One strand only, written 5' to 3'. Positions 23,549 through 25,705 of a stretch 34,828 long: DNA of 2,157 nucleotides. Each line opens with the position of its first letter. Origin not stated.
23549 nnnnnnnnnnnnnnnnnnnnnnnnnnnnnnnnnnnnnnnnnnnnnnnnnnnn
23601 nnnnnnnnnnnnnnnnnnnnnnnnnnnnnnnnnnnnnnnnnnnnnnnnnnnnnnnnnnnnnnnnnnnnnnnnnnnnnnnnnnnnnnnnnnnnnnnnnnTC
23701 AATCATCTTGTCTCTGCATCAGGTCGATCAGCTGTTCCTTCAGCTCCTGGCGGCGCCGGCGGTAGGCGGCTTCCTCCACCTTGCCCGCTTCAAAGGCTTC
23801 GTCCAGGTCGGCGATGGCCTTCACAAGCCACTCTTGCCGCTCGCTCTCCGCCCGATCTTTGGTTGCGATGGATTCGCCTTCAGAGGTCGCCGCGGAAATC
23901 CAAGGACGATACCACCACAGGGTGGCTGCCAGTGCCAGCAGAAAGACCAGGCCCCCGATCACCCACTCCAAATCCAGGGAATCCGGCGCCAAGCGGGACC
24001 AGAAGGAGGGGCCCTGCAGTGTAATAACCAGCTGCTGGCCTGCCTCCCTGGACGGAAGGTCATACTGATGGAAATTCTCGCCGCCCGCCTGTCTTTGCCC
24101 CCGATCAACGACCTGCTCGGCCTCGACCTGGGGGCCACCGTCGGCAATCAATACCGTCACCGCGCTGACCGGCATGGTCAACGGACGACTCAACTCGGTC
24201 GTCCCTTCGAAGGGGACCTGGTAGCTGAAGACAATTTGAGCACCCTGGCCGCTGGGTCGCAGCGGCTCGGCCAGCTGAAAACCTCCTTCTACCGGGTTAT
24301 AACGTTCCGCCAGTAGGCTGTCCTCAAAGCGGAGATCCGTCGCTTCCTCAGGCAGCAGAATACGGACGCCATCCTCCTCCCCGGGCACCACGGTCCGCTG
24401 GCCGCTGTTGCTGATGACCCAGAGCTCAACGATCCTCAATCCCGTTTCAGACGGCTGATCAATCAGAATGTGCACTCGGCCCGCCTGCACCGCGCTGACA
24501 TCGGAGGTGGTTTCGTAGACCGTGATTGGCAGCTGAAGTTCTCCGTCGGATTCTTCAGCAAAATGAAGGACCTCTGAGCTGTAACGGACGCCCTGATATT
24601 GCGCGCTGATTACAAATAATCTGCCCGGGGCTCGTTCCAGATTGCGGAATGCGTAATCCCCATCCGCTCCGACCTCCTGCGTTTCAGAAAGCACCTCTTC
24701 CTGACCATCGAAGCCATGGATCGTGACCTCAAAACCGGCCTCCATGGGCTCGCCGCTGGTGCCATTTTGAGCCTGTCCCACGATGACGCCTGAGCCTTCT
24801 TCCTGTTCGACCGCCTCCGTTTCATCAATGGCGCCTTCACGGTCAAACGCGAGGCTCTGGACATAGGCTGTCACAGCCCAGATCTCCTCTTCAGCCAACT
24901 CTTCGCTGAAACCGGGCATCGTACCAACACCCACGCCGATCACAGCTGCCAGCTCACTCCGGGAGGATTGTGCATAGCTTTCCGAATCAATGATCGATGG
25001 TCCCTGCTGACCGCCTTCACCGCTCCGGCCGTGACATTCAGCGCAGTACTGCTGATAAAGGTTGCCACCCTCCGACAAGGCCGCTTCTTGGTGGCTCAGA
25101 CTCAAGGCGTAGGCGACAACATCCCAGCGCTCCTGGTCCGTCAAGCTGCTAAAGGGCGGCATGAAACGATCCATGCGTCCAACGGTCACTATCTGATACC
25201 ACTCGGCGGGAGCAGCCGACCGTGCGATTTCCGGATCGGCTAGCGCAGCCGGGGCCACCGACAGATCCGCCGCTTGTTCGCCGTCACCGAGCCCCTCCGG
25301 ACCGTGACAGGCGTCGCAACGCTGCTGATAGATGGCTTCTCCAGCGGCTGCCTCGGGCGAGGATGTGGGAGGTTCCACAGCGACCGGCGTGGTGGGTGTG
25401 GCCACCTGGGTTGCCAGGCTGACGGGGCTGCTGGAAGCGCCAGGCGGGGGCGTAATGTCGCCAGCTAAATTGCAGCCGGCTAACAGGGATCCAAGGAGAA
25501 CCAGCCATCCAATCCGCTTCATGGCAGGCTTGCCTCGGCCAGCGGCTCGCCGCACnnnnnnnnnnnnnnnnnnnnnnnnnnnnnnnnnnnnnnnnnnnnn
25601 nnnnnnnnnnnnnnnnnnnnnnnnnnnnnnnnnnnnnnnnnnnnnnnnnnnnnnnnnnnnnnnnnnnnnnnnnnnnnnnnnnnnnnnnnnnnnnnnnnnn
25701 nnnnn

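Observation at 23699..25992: Two non-canonical genes inside the System I ccm operon share a CcmI-like motif: a Zn-ribbon membrane protein and a dihaem lipoprotein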

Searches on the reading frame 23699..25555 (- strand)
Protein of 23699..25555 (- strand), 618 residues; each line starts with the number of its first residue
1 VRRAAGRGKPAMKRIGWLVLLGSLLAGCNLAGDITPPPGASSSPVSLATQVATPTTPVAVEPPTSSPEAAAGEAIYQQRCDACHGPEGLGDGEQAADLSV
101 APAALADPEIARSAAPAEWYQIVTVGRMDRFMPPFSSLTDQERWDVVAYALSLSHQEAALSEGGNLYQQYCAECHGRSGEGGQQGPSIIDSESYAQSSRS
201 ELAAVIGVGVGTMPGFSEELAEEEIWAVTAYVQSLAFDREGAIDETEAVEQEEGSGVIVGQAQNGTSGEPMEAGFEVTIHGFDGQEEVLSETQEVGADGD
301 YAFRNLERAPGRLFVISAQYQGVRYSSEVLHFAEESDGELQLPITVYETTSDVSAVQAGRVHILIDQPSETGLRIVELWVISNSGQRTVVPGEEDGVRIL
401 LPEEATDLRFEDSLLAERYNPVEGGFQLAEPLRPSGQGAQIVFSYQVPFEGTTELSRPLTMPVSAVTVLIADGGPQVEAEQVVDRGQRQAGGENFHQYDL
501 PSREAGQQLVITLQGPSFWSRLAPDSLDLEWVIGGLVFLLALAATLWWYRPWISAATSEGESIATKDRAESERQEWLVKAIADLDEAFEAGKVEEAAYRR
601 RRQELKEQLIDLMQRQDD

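Call 3: search_protein_families(library=pfam, proteins=[window:23699-25555:-], max_evalue=0.1)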
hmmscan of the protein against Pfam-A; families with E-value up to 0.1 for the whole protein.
window:23699-25555:- (618 aa): 4 families
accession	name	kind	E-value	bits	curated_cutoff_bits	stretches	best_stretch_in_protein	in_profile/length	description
PF13442.11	Cytochrome_CBB3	-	4.4e-30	104.3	27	2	159-232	2-68/68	Cytochrome C oxidase, cbb3-type, subunit III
PF00034.26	Cytochrom_C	-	2.1e-21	77.4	21.3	2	69-153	1-89/90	Cytochrome c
PF14495.11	Cytochrom_C550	-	0.0073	16.4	27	0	65-109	22-65/136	Cytochrome c-550 domain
PF05120.17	GvpG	-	0.027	15.1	30.6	1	569-609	25-65/67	Gas vesicle protein G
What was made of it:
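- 25097..25351 (-): ORF607 cytochrome c domain 1 (aa 58-142). The haem motif is CDACH at 25304-25318 and Met121 is the likely axial ligand. Pfam PF00034 and PF13442 (call 3).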

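Call 4: search_protein_families(library=ncbifam, proteins=[window:23699-25555:-], max_evalue=0.1)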
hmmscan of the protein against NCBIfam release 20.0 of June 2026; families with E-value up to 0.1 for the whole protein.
window:23699-25555:- (618 aa): 18 families
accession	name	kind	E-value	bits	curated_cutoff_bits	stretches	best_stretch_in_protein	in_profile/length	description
NF011054.0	PRK14486.1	equivalog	3.5e-19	69.4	447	2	154-235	209-290/294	putative bifunctional cbb3-type cytochrome c oxidase subunit II/cytochrome c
TIGR00782.1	ccoP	equivalog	5.6e-16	58.7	179.95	1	51-236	89-282/285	cytochrome-c oxidase, cbb3-type subunit III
NF050122.1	bc1_QcrC_actin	exception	2.4e-12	46.7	200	2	155-241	36-123/253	cytochrome bc1 complex diheme cytochrome c subunit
TIGR04494.1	c550_PedF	equivalog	7.5e-12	45.3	122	2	155-235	46-130/133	cytochrome c-550 PedF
NF045773.1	cytochro_C550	exception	1.2e-11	44.6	125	1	156-232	45-116/118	cytochrome c550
NF045774.1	cytochro_C551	exception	2.6e-11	43.4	118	2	156-232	35-106/110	cytochrome c551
NF045930.1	Cytc6PetJCyano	equivalog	2.7e-11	43.4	135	2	158-234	26-104/110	cytochrome c6 PetJ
TIGR03872.1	cytochrome_MoxG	equivalog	7e-08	32.7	147.8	1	155-238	39-124/133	cytochrome c(L), periplasmic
NF040606.1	CytoC_perox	subfamily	1.3e-07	31.2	150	1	49-121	278-352/524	di-heme-cytochrome C peroxidase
NF052248.1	SorU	equivalog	4.9e-06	26.7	100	1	170-232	12-72/72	SorU family sulfite dehydrogenase c-type cytochrome subunit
TIGR02603.1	CxxCH_TIGR02603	domain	1.7e-05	24.8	68.15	1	161-193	4-36/134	putative heme-binding domain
TIGR03874.1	4cys_cytochr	equivalog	0.00023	20.9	161.75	0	72-92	36-56/143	c-type cytochrome, methanol metabolism-related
TIGR03142.1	cytochro_ccmI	equivalog_domain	0.0005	20.4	29.3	1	536-614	5-78/118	c-type cytochrome biogenesis protein CcmI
NF033864.1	cytochrome579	equivalog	0.0011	18.8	280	1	70-154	50-140/179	cytochrome 579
NF038178.1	AlgP_Nterm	equivalog_domain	0.013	15.8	100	1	555-617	31-95/132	AlgP family protein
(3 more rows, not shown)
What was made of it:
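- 23708..23866 (-): ORF607 cytoplasmic helical hairpin (aa 553-578 and 584-605). It carries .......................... and is homologous to the ORF157 hairpin. TIGR03142 matches aa 536-614 in 618-aa numbering at E 5e-4 (call 4).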

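Call 6: find_homologous_proteins(query=window:23699-25522:-, max_evalue=0.001)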
Query window:23699-25522:- (607 aa): 213 proteins with E <= 0.001 among 8000 candidates; the best 120 are listed.
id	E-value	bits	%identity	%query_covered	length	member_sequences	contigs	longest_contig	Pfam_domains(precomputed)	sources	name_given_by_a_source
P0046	0.0e+0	1343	100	100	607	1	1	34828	PF13442.12,PF00034.27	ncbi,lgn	ncbi:MAG: c-type cytochrome [Anaerolineales bacterium]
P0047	1.6e-259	881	65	97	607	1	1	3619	PF13442.12,PF00034.27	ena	-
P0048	4.5e-196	671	53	99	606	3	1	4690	PF13442.12,PF00034.27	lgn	-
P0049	3.3e-190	652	52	97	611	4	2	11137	PF13442.12,PF00034.27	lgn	-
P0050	1.1e-184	634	51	99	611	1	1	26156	PF13442.12,PF00034.27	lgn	-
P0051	8.7e-184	631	51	98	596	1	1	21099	PF13442.12,PF00034.27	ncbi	-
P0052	2.4e-179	616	49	99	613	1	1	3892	PF13442.12,PF00034.27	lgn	-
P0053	3.5e-177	609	52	90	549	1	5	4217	PF13442.12,PF00034.27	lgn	-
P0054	4.5e-177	609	48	100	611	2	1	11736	PF13442.12,PF00034.27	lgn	-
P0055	8.1e-177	608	47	98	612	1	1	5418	PF13442.12,PF00034.27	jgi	jgi:mono/diheme cytochrome c family protein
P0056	6.3e-167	575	49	90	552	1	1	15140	PF13442.12,PF00034.27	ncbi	ncbi:MAG: c-type cytochrome, partial [Anaerolineales bacterium]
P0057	1.2e-160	554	45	98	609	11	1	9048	PF13442.12,PF00034.27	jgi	-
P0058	1.0e-157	545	44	99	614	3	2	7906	PF13442.12,PF00034.27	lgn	-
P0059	1.5e-157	544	45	98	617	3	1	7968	PF13442.12,PF00034.27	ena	-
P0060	6.7e-157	542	46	97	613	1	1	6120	PF14495.12,PF13442.12,PF00034.27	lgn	-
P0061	1.4e-156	541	45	99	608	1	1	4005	PF13442.12,PF00034.27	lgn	-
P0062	1.2e-152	528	45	97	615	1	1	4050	PF13442.12,PF00034.27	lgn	-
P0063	2.4e-149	517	43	98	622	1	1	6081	PF13442.12,PF00034.27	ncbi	-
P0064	2.9e-144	500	41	100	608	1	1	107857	PF13442.12,PF00034.27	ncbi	-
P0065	2.3e-143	497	41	98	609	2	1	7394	PF13442.12,PF00034.27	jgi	jgi:mono/diheme cytochrome c family protein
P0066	2.5e-142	494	42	98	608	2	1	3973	PF13442.12,PF00034.27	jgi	jgi:mono/diheme cytochrome c family protein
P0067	7.8e-142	492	42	100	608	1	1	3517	PF13442.12,PF00034.27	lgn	-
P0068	4.9e-135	470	42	98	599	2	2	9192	PF13442.12,PF00034.27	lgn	-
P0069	1.1e-132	462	39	98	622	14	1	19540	PF13442.12,PF00034.27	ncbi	-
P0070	2.1e-131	458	39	97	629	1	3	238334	PF13442.12,PF00034.27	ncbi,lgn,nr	ncbi:MAG: c-type cytochrome [Anaerolineales bacterium]|nr:c-type cytochrome [Anaerolineales bacteriu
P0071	2.3e-131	458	39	98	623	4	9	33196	PF13442.12,PF00034.27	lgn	-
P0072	1.7e-125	438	39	99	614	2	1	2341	PF13442.12,PF00034.27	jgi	jgi:mono/diheme cytochrome c family protein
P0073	1.5e-124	435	40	99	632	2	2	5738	PF13442.12,PF00034.27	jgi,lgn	jgi:mono/diheme cytochrome c family protein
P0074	1.0e-122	429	40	99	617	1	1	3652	PF13442.12,PF00034.27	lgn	-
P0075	1.5e-122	429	39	99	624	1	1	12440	PF13442.12,PF00034.27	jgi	jgi:mono/diheme cytochrome c family protein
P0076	2.0e-122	428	39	100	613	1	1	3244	PF13442.12,PF00034.27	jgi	-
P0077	3.1e-122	428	38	100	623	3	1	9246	PF13442.12,PF00034.27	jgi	jgi:mono/diheme cytochrome c family protein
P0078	4.3e-122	427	39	98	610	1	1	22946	PF14495.12,PF13442.12,PF00034.27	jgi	jgi:mono/diheme cytochrome c family protein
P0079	4.6e-122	427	40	98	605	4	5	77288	PF13442.12,PF00034.27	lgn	-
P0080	5.0e-122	427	38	100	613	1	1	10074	PF13442.12,PF00034.27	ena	-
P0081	5.8e-122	427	39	93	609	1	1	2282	PF13442.12,PF00034.27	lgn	-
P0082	3.8e-121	424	38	99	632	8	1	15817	PF13442.12,PF00034.27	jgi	-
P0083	1.1e-120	422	39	96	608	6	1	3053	PF13442.12,PF00034.27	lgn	-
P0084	7.0e-120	420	38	100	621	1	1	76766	PF13442.12,PF00034.27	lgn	-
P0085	7.3e-120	420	40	97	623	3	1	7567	PF13442.12,PF00034.27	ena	-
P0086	1.5e-119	419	39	100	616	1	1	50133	PF13442.12,PF00034.27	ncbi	-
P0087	4.5e-118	414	38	100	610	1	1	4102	PF13442.12,PF00034.27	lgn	-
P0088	5.6e-118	413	39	100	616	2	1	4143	PF13442.12,PF00034.27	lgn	-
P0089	2.0e-117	412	38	100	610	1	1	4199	PF13442.12,PF00034.27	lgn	-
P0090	3.7e-117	411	39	99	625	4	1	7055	PF13442.12,PF00034.27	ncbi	-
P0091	8.1e-117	410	38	100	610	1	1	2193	PF13442.12,PF00034.27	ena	-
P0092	1.2e-116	409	39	97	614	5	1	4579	PF13442.12,PF00034.27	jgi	jgi:mono/diheme cytochrome c family protein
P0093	2.0e-116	408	44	80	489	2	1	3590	PF13442.12,PF00034.27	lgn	-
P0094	9.7e-116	406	40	98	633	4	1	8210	PF13442.12,PF00034.27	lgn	-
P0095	1.9e-115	405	39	97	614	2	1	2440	PF13442.12,PF00034.27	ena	-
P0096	3.8e-115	404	39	97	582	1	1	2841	PF14495.12,PF13442.12,PF00034.27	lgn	-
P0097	5.6e-115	404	38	100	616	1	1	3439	PF13442.12,PF00034.27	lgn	-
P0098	1.3e-114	402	38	99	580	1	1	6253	PF13442.12,PF00034.27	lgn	-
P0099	3.9e-114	401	39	99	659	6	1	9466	PF13442.12,PF00034.27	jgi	jgi:mono/diheme cytochrome c family protein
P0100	5.7e-114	400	38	99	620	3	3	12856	PF13442.12,PF00034.27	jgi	jgi:mono/diheme cytochrome c family protein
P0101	1.3e-113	399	38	98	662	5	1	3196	PF13442.12,PF00034.27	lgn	-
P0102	2.6e-113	398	38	97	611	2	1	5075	PF13442.12,PF00034.27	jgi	jgi:mono/diheme cytochrome c family protein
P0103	3.1e-113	398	38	98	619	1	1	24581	PF13442.12,PF00034.27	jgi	-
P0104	6.0e-113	397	39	93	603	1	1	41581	PF13442.12,PF00034.27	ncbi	-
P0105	9.3e-112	393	38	99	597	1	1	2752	PF13442.12,PF00034.27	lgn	-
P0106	8.8e-111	390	38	99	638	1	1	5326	PF13442.12,PF00034.27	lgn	-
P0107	1.2e-110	389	39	99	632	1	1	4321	PF13442.12,PF00034.27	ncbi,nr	ncbi:MAG TPA: c-type cytochrome [Anaerolineales bacterium]|nr:c-type cytochrome [Anaerolineales bact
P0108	1.9e-110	389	37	98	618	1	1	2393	PF13442.12,PF00034.27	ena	-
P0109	5.5e-110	387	38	97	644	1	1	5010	PF13442.12,PF00034.27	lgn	-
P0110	1.6e-109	386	36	99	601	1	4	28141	PF13442.12,PF00034.27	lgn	-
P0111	2.7e-109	385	37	96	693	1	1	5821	PF13442.12,PF00034.27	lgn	-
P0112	3.1e-109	385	37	97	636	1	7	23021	PF13442.12,PF00034.27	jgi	jgi:mono/diheme cytochrome c family protein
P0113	4.2e-109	384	36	100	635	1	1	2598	PF13442.12,PF00034.27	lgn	-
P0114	1.4e-108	382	36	99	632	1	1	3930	PF13442.12,PF00034.27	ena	-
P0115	2.2e-108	382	36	99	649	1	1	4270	PF13442.12,PF00034.27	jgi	jgi:mono/diheme cytochrome c family protein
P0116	3.8e-108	381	39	97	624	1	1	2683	PF13442.12,PF00034.27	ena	-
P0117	1.2e-107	379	37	99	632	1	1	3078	PF13442.12,PF00034.27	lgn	-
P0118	1.5e-106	376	34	98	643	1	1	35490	PF13442.12,PF00034.27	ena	-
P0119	2.1e-106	375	38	83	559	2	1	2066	PF14495.12,PF13442.12,PF00034.27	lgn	-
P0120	2.2e-106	375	35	93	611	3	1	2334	PF13442.12,PF00034.27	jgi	jgi:mono/diheme cytochrome c family protein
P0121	4.3e-106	374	36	98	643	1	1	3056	PF02167.21,PF13620.13,PF13442.12,PF00034.27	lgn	-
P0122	1.7e-105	372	35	99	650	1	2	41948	PF13442.12,PF00034.27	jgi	jgi:mono/diheme cytochrome c family protein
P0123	4.2e-104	368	36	97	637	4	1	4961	PF13442.12,PF00034.27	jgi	jgi:mono/diheme cytochrome c family protein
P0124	1.2e-102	363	36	99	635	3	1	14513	PF13442.12,PF00034.27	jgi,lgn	jgi:mono/diheme cytochrome c family protein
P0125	7.8e-102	360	36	96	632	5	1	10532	PF13442.12,PF00034.27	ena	-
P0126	8.6e-102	360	36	94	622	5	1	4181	PF13442.12,PF00034.27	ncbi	ncbi:MAG: c-type cytochrome, partial [Anaerolineales bacterium]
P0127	2.9e-101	358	35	97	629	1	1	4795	PF13442.12,PF00034.27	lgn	-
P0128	1.1e-100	356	36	99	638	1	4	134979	PF13442.12,PF00034.27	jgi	jgi:mono/diheme cytochrome c family protein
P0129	1.1e-100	356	34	99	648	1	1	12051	PF13442.12,PF00034.27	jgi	jgi:mono/diheme cytochrome c family protein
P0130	1.5e-100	356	37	99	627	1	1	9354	PF13442.12,PF00034.27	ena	-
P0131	3.3e-100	355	34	99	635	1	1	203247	PF13442.12,PF00034.27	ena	-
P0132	3.7e-100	355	35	98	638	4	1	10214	PF13442.12,PF00034.27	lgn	-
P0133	2.2e-99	352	37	94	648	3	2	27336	PF13442.12,PF00034.27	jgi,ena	-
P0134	1.5e-98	349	35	95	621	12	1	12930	PF13442.12,PF00034.27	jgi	-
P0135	3.3e-98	348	36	99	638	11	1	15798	PF13442.12,PF00034.27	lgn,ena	-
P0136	5.5e-98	347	39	85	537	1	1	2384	PF13442.12,PF00034.27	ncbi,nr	ncbi:MAG: c-type cytochrome, partial [Chloroflexi bacterium]|nr:c-type cytochrome [Chloroflexota bac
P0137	4.0e-97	345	37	86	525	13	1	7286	PF13442.12,PF00034.27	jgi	jgi:cytochrome c553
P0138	6.1e-97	344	37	92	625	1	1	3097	PF13442.12,PF00034.27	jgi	jgi:mono/diheme cytochrome c family protein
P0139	1.1e-96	343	35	100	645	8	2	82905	PF13442.12,PF00034.27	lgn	-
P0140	3.7e-96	341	32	75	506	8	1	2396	PF13442.12,PF00034.27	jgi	-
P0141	1.8e-95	339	34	99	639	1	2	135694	PF13442.12,PF00034.27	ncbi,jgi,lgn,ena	-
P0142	4.6e-94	335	35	97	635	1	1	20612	PF13442.12,PF00034.27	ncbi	-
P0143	5.2e-94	334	34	99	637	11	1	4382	PF13442.12,PF00034.27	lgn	-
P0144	6.9e-93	331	32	75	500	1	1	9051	PF13442.12,PF00034.27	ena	-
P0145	1.2e-92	330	35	97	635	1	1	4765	PF13442.12,PF00034.27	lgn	-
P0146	1.3e-92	330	35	99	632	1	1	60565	PF13442.12,PF00034.27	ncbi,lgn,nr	ncbi:MAG: c-type cytochrome [Anaerolineae bacterium]|nr:MAG: c-type cytochrome [Anaerolineae bacteri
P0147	4.4e-92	328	35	98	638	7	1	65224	PF13442.12,PF00034.27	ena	-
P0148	6.7e-92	327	38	83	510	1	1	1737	PF13442.12,PF00034.27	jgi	-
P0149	1.1e-91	327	33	99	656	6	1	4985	PF13442.12,PF00034.27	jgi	-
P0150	1.3e-91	326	33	96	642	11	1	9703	PF13442.12,PF00034.27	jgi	jgi:mono/diheme cytochrome c family protein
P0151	9.6e-91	324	34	97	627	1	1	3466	PF13442.12,PF00034.27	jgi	jgi:mono/diheme cytochrome c family protein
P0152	2.3e-90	322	32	76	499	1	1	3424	PF13442.12,PF00034.27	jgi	-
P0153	9.0e-90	320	34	98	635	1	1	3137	PF13442.12,PF00034.27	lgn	-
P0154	5.6e-89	318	35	98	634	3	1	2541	PF13442.12,PF00034.27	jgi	jgi:mono/diheme cytochrome c family protein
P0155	1.1e-88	317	34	98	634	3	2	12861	PF13442.12,PF00034.27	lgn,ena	-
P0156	2.2e-88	316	37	87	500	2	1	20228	PF13442.12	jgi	jgi:hypothetical protein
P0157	3.9e-88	315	33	99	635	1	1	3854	PF13442.12,PF00034.27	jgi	jgi:mono/diheme cytochrome c family protein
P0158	9.8e-87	310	32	91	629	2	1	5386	PF13442.12,PF00034.27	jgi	jgi:mono/diheme cytochrome c family protein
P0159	1.2e-86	310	33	98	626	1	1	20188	PF13442.12,PF00034.27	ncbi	-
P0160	2.8e-86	309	34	90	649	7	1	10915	PF13442.12,PF00034.27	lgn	-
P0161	3.9e-86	308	31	97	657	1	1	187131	PF13442.12,PF00034.27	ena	-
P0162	9.6e-86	307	32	99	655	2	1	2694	PF13442.12,PF00034.27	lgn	-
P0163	3.5e-85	305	33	98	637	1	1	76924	PF13442.12,PF00034.27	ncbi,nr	ncbi:MAG: c-type cytochrome [Chloroflexi bacterium]|nr:c-type cytochrome [Chloroflexota bacterium]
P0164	4.1e-85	305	34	100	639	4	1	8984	PF13442.12,PF00034.27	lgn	-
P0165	3.9e-83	298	34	81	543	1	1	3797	PF13442.12,PF00034.27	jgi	jgi:cytochrome c553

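Call 9: find_encoding_contigs(protein=P0161, flank=10000, max_places=2)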
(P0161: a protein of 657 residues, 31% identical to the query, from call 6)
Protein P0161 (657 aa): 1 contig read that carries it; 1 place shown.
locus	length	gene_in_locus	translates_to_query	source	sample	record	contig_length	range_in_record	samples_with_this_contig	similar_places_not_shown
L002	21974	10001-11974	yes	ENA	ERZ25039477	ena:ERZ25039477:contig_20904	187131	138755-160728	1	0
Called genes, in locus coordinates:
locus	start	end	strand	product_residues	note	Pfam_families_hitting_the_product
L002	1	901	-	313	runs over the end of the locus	PF01734:Patatin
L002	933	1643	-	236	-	PF13085:Fer2_3, PF13187:Fer4_9 (faint), PF13237:Fer4_10, PF13183:Fer4_8, PF13534:Fer4_17 (weak)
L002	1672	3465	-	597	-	PF00890:FAD_binding_2, PF01266:DAO, PF03486:HI0933_like (faint), PF07992:Pyr_redox_2 (faint), PF02910:Succ_DH_flav_C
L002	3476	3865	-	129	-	PF01127:Sdh_cyt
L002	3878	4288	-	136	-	PF01127:Sdh_cyt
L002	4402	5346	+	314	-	PF13240:Zn_Ribbon_1 (weak)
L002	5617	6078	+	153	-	PF03100:CcmE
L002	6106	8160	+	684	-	PF01578:Cytochrom_C_asm, PF16327:CcmF_C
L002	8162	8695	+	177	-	PF03918:CcmH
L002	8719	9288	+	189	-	PF00578:AhpC-TSA, PF08534:Redoxin, PF00085:Thioredoxin (weak), PF13098:Thioredoxin_2 (weak), PF13905:Thioredoxin_8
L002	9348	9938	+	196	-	-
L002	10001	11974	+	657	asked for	PF00034:Cytochrom_C (weak), PF13442:Cytochrome_CBB3, PF00034:Cytochrom_C, PF13442:Cytochrome_CBB3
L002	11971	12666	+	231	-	PF00005:ABC_tran, PF13304:AAA_21 (weak)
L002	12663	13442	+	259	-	PF01061:ABC2_membrane, PF03379:CcmB, PF12698:ABC2_membrane_3 (weak)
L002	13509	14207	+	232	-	PF01578:Cytochrom_C_asm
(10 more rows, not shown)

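Call 41: find_related_loci(query=A2, collection=genome_contigs, flank=10000)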
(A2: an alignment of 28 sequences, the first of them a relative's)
Query A2 (607 aa) in genome_contigs; peptide patterns used: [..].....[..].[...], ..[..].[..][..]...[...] (x = any residue, [..] = any of these).
599 stretches matched a pattern (row limit reached: there are more); 549 encode a relative of the query (tblastn E <= 1e-3); the best 80 are kept; 80 distinct loci.
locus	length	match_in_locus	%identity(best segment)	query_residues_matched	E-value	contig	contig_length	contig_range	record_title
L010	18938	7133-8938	51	7-607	0e+0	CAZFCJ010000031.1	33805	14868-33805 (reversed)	MAG TPA_asm: uncultured Anaerolineaceae bacterium isolate SRP304980_co2_62 genome assembly, contig: NODE_362_length_3380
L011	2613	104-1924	45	16-607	1e-158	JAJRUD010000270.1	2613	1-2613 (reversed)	MAG: Chloroflexota bacterium isolate Dive96_bin10.148 k141_5271866, whole genome shotgun sequence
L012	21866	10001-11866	41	1-607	4e-146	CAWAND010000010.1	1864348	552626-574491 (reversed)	MAG: uncultured Chloroflexia bacterium isolate MFD02923.bin.1.168 genome assembly, contig: contig_7897, whole genome sho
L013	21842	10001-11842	41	1-607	5e-144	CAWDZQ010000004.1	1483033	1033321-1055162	MAG: uncultured Chloroflexia bacterium isolate MFD05684.bin.1.112 genome assembly, contig: contig_87482, whole genome sh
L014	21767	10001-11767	41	17-607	9e-141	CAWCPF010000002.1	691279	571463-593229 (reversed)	MAG: uncultured Chloroflexia bacterium isolate MFD04944.bin.2.131 genome assembly, contig: contig_35865, whole genome sh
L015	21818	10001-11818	41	2-607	9e-141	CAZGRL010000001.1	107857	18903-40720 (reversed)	MAG TPA_asm: uncultured Anaerolineaceae bacterium isolate binchicken_co34_481 genome assembly, contig: NODE_136_length_1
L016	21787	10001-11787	42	17-607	2e-133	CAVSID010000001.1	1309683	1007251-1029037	MAG: uncultured Chloroflexia bacterium isolate MFD02416.bin.2.77 genome assembly, contig: contig_12481, whole genome sho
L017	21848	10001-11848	40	1-607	1e-132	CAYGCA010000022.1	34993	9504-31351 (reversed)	MAG TPA_asm: uncultured Anaerolineaceae bacterium isolate ERP108616_co2_532 genome assembly, contig: NODE_1475_length_34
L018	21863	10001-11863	40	6-607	3e-129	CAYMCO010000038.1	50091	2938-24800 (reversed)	MAG TPA_asm: uncultured Anaerolineaceae bacterium isolate SRP323688_co1_47 genome assembly, contig: NODE_1298_length_500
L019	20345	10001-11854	39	16-599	3e-127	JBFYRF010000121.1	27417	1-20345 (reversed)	MAG: Anaerolineales bacterium isolate PPR_0206 PPR_0206.fa_k121_345733, whole genome shotgun sequence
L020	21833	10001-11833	38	7-603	1e-124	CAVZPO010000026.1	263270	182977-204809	MAG: uncultured Chloroflexia bacterium isolate MFD02809.bin.1.41 genome assembly, contig: contig_79517, whole genome sho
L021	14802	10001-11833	39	2-607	8e-123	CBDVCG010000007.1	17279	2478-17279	MAG TPA_asm: uncultured Anaerolineales bacterium isolate SRR22302367_binner13_Refined_69 genome assembly, contig: ERZ266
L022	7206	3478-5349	39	1-587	8e-122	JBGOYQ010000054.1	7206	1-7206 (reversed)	MAG: Anaerolineae bacterium isolate OBJ_0618_130150_4 k141_1423134_length_7206_cov_11.6405, whole genome shotgun sequenc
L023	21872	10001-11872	37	7-607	4e-121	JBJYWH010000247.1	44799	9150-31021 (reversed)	MAG: Anaerolineales bacterium isolate J5_7_160517rDrA_9 J5_7_160517rDrA_9_000000000247, whole genome shotgun sequence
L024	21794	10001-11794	38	16-607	3e-121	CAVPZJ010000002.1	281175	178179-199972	MAG: uncultured Chloroflexia bacterium isolate MFD09964.bin.2.53 genome assembly, contig: contig_13167, whole genome sho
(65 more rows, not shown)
